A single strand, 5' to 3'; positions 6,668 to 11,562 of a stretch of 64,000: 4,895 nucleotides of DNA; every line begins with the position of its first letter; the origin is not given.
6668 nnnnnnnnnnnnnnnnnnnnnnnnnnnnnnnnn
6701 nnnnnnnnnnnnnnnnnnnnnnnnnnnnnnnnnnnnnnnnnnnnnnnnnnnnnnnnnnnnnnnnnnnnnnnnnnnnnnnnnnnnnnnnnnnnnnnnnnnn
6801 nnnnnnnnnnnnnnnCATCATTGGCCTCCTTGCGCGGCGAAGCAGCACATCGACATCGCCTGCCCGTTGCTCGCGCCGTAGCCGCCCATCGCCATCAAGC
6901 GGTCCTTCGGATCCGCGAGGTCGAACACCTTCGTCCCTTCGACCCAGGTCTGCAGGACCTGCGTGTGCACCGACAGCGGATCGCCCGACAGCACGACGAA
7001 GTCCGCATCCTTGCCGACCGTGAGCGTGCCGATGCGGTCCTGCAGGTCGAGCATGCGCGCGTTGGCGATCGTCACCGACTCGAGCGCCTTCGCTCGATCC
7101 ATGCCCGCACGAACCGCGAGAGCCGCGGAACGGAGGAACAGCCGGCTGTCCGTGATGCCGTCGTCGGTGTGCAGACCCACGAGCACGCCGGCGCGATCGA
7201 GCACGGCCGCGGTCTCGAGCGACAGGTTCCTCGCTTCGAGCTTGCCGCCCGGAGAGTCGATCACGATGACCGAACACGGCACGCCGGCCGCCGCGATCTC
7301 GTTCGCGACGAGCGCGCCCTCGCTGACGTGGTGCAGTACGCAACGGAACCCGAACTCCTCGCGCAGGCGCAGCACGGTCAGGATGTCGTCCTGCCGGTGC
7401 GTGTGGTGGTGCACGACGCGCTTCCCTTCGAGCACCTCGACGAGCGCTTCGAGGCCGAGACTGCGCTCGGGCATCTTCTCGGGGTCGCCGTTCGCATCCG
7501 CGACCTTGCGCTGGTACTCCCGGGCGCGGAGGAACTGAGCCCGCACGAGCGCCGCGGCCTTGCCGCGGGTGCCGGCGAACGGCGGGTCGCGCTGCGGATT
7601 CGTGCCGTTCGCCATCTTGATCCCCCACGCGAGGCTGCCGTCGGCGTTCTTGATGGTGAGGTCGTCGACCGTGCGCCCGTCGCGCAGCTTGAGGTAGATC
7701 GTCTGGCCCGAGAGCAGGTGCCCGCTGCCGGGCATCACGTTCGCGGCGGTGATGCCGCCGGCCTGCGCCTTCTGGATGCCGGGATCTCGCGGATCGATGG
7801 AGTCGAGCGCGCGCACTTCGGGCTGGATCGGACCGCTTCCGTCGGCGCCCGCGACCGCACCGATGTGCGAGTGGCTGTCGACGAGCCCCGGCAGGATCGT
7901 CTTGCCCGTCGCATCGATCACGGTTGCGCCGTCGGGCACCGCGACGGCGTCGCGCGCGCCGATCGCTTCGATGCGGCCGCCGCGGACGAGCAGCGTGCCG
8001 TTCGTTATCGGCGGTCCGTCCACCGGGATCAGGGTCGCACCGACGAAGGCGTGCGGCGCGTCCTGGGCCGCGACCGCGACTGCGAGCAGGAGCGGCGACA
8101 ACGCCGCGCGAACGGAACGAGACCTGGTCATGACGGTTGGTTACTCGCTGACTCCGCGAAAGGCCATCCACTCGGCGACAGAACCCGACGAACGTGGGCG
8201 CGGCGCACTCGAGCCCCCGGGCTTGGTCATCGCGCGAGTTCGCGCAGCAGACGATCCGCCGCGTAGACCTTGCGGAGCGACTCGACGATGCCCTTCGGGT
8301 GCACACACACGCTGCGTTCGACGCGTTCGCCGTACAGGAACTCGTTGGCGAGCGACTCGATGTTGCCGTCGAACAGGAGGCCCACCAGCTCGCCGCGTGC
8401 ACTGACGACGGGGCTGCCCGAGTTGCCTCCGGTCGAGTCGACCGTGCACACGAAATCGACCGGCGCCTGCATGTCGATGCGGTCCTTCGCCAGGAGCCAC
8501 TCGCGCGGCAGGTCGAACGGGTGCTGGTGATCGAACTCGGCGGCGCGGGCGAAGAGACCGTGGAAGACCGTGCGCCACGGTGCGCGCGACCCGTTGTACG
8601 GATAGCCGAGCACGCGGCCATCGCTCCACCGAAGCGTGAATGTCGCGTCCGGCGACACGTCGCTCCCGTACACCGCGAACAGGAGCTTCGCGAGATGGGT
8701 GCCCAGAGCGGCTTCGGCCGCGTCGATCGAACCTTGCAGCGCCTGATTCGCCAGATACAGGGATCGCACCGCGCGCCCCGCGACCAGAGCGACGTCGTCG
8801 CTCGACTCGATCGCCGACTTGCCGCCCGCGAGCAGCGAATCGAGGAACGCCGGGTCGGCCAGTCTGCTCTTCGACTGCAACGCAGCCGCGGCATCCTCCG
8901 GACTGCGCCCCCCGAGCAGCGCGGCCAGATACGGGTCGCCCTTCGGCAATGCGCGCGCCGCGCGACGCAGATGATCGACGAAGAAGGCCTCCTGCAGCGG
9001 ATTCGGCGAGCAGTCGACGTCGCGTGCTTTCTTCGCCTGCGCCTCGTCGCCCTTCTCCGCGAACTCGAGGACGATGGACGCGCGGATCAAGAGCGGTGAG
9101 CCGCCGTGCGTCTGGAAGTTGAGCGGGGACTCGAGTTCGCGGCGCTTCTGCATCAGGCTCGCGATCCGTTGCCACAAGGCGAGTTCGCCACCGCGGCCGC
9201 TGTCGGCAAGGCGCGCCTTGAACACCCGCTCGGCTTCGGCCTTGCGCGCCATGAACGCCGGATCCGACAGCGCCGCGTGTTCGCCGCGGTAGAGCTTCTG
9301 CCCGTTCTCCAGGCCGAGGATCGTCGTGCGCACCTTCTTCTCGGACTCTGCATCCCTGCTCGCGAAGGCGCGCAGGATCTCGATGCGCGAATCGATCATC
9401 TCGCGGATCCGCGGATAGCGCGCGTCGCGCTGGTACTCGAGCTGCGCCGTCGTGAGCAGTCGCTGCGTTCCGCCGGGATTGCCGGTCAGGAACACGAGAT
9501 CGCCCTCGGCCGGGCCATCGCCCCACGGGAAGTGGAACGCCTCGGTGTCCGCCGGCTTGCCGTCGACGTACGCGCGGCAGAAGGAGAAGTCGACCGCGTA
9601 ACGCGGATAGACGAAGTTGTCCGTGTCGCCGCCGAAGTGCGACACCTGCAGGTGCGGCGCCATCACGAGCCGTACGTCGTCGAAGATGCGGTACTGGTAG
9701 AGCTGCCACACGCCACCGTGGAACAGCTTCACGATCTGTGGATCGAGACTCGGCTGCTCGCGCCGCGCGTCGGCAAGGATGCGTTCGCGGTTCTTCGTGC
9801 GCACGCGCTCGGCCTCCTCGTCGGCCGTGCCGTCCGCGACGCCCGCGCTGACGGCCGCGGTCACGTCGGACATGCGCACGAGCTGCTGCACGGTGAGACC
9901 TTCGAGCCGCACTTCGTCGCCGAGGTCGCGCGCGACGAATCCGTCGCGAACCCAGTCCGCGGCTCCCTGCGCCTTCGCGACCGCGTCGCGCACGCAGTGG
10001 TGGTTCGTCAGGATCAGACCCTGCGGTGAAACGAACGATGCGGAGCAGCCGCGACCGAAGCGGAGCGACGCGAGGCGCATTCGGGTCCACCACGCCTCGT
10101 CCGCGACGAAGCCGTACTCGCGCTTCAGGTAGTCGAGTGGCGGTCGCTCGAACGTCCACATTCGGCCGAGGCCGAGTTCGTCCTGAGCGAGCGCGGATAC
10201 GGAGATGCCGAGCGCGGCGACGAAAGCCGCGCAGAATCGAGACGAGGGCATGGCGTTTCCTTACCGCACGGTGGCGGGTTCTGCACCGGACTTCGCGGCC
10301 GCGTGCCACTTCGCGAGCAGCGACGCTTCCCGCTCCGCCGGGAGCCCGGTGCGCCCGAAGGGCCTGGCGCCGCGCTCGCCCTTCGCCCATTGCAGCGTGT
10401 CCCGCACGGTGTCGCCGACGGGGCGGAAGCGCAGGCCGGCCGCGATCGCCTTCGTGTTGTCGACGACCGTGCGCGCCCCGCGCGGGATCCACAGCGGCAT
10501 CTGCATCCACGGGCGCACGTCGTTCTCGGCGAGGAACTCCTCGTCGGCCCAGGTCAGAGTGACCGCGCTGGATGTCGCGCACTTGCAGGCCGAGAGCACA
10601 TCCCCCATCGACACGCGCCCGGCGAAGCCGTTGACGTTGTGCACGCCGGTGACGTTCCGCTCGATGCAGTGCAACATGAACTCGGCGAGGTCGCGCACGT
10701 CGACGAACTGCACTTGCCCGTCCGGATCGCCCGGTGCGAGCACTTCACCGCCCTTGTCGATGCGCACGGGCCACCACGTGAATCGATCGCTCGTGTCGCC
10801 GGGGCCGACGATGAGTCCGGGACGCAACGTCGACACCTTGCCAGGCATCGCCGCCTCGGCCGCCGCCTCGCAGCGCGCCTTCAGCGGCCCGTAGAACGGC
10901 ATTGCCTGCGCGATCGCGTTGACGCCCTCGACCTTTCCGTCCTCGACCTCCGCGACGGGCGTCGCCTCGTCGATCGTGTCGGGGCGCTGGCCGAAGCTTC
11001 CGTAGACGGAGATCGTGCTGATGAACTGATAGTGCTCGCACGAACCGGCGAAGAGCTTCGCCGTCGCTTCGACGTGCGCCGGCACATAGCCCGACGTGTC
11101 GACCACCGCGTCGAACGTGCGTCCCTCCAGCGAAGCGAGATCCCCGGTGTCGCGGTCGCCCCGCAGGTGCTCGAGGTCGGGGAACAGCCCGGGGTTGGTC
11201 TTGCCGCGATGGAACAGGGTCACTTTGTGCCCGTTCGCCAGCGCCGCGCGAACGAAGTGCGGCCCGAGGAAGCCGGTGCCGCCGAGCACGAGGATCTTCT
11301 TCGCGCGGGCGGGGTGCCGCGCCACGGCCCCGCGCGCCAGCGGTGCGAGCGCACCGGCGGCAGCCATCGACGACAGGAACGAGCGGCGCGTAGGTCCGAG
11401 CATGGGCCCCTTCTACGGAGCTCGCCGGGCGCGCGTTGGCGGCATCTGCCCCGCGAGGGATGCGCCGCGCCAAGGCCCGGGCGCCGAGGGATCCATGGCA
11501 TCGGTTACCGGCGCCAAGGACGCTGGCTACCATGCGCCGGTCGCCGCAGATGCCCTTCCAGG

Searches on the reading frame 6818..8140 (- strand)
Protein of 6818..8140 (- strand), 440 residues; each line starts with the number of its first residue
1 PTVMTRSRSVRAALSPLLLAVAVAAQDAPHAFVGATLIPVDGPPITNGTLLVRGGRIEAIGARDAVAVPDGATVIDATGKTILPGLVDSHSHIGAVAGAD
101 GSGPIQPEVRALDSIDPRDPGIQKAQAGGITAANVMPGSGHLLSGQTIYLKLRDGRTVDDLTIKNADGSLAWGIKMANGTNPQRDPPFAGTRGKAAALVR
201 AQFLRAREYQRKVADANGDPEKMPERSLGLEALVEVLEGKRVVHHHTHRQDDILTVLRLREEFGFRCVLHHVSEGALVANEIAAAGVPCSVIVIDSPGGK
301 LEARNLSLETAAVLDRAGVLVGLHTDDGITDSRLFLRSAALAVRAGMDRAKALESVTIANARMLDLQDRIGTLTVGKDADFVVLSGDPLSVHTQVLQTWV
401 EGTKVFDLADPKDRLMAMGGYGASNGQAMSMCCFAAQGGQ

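Call 96: search_solved_structures(query=window:6818-8140:-, max_evalue=0.001)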
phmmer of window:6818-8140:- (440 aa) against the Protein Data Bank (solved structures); distinct sequences matched with E-value up to 0.001: 48.
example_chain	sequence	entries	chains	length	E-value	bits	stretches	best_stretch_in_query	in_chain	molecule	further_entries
3ooq_A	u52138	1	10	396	1.8e-61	211.3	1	32-406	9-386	amidohydrolase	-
3mtw_A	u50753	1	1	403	3.6e-15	58.8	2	37-113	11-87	L-Arginine carboxypeptidase Cc2672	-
2p9b_A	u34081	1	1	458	6.4e-13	51.4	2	313-390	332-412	Possible prolidase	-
8yag_A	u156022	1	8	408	8.1e-13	51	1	213-396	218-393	Imidazolonepropionase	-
8ihq_A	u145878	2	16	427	2.1e-12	49.7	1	236-396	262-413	Amidohydrolase family protein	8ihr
9l2o_B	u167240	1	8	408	3.5e-12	49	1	213-396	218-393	Imidazolonepropionase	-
3mkv_A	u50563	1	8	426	5e-12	48.4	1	302-390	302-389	PUTATIVE AMIDOHYDROLASE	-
8yak_A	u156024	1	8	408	5.4e-12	48.3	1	213-396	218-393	Imidazolonepropionase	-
8ihs_A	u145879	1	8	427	8.9e-12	47.6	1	236-396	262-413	Amidohydrolase family protein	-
8j85_A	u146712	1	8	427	1.3e-11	47.1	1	236-396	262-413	Amidohydrolase family protein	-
9l36_A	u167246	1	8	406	3.7e-11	45.6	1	236-396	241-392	Amidohydrolase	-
9l6p_A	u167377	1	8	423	5.2e-11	45.1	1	229-392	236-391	LlADH-WT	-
4whb_E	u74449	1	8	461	9.3e-11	44.3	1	34-93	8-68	Phenylurea hydrolase B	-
9l2t_G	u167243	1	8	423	1.6e-10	43.5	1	229-392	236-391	Amide hydrolase LlADH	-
4ub9_A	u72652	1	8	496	2.7e-10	42.7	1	31-96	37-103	Molinate hydrolase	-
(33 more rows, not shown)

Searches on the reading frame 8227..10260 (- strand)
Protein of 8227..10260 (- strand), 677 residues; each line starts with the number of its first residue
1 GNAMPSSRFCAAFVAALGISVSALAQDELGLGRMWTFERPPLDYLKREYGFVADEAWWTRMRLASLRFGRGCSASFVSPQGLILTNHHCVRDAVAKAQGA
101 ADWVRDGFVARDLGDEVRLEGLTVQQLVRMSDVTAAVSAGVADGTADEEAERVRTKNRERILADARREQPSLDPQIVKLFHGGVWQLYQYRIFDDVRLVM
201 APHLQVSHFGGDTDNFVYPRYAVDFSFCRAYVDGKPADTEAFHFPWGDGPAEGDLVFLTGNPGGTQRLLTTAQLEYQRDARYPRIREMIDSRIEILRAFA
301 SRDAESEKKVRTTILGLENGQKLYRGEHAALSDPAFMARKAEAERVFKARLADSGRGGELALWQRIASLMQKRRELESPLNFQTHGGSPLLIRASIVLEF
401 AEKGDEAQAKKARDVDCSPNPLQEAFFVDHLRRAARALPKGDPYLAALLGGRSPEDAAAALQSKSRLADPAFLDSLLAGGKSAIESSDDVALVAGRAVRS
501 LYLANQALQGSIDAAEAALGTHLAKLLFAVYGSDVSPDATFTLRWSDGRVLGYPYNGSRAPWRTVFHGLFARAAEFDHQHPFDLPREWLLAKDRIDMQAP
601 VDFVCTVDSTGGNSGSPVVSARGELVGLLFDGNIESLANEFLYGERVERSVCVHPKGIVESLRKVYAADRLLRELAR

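Call 97: search_solved_structures(query=window:8227-10260:-, max_evalue=0.001)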
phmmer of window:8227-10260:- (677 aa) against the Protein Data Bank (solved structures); distinct sequences matched with E-value up to 0.001: 11.
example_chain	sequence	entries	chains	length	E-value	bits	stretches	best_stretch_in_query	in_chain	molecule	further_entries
3woj_A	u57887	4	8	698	3.1e-56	194.6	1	70-675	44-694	dipeptidyl aminopeptidase BII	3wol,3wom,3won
3woi_A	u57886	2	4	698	8.8e-56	193.1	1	70-675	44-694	dipeptidyl aminopeptidase BII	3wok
4y06_A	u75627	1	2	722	4.2e-55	190.8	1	70-675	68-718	Dipeptidyl aminopeptidase BII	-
7dkb_A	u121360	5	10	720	6.6e-55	190.2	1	70-675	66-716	Dipeptidyl-peptidase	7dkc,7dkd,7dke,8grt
3woo_A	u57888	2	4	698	8.6e-55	189.8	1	70-675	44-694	dipeptidyl aminopeptidase BII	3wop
3woq_A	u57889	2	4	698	3.2e-53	184.6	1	70-675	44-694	dipeptidyl aminopeptidase BII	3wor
5jxf_A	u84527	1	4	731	2.8e-49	171.6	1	64-675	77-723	Asp/Glu-specific dipeptidyl-peptidase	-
5jwg_A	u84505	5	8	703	1.1e-42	149.8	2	62-274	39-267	Asp/Glu-specific dipeptidyl-peptidase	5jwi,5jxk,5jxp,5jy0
4xzy_A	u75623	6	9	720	2.5e-39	138.7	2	58-279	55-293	Peptidase S46 | Asp/Glu-specific dipeptidyl-peptidase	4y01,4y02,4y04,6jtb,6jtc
5sdc_A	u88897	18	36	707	3.3e-39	138.3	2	59-279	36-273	Asp/Glu-specific dipeptidyl-peptidase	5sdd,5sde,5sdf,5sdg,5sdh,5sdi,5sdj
5jwf_A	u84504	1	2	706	8.6e-39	137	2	59-279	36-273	Asp/Glu-specific dipeptidyl-peptidase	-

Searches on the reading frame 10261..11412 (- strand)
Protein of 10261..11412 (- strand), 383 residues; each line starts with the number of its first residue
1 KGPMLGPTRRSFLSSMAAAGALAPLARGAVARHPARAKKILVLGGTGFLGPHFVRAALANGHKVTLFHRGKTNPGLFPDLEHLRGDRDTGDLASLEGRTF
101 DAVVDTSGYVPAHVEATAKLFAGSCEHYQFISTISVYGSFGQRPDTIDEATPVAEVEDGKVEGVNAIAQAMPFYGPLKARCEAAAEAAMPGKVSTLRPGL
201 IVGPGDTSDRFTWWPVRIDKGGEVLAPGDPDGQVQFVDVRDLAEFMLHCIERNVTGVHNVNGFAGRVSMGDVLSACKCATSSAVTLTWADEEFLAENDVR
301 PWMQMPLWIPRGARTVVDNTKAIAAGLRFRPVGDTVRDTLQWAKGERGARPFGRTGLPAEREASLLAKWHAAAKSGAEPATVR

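Call 98: search_solved_structures(query=window:10261-11412:-, max_evalue=0.001)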
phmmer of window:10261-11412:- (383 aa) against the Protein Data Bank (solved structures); distinct sequences matched with E-value up to 0.001: 7.
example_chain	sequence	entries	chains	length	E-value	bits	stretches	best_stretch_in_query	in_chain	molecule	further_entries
4b4o_A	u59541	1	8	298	2.3e-05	26.7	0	39-76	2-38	EPIMERASE FAMILY PROTEIN SDR39U1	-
27lj_A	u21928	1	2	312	7.6e-05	24.9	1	37-88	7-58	Isoeugenol synthase 1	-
27ho_A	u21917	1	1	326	8.1e-05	24.8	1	37-88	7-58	Isoeugenol synthase 1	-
2x4g_A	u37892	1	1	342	0.00014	24.1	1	34-114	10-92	NUCLEOSIDE-DIPHOSPHATE-SUGAR EPIMERASE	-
6wjb_A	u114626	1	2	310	0.0003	23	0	37-109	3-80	NAD-dependent epimerase/dehydratase family protein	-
6wj9_A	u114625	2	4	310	0.00031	22.9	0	37-109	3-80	NAD-dependent epimerase/dehydratase family protein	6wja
3vps_A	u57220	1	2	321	0.00043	22.4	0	38-76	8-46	NAD-dependent epimerase/dehydratase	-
